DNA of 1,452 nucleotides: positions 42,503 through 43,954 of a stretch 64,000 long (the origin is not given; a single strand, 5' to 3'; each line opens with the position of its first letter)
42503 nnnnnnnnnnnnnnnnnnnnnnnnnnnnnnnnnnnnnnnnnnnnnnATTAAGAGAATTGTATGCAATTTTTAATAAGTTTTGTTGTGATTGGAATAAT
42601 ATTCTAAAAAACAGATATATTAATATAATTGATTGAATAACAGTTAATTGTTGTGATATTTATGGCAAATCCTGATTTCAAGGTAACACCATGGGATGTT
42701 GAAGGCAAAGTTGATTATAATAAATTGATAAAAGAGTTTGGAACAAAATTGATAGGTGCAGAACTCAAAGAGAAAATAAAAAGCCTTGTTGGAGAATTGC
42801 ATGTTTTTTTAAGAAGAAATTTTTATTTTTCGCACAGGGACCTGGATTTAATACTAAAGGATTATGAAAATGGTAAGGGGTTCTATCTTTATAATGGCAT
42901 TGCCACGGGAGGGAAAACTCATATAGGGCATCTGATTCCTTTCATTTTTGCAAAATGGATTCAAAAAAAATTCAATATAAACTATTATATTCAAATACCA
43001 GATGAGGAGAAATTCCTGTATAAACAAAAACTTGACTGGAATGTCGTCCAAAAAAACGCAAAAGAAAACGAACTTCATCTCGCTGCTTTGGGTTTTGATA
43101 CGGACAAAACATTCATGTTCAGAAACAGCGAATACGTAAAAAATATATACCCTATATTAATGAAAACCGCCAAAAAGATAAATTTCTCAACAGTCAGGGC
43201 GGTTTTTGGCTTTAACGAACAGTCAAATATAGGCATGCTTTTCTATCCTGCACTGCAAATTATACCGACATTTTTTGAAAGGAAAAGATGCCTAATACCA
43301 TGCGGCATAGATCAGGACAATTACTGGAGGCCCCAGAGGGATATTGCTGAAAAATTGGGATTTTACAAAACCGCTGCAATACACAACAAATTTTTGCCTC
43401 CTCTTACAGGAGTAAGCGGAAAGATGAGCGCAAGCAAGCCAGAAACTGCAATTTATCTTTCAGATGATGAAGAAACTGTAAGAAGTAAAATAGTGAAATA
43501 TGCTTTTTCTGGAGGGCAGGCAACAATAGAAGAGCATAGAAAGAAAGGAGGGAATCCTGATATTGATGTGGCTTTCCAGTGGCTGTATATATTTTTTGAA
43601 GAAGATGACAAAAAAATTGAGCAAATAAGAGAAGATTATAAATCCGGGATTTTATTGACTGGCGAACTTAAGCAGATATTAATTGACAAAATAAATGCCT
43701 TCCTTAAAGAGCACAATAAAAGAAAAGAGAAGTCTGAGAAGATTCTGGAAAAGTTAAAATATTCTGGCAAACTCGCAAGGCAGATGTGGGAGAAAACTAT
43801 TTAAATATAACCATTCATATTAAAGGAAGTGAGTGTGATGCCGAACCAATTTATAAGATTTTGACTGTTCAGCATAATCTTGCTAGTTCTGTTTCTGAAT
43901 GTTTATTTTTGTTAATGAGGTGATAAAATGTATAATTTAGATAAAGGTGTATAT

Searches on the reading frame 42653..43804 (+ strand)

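Call 88: search_protein_families(library=pfam, proteins=[window:42653-43804:+], max_evalue=0.00001)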
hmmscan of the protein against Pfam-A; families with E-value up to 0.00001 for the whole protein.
window:42653-43804:+ (383 aa): 1 family
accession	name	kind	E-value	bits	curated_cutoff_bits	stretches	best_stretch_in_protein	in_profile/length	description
PF00579.31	tRNA-synt_1b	-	8.3e-27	94.7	21.1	1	76-352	5-292/292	tRNA synthetases class I (W and Y)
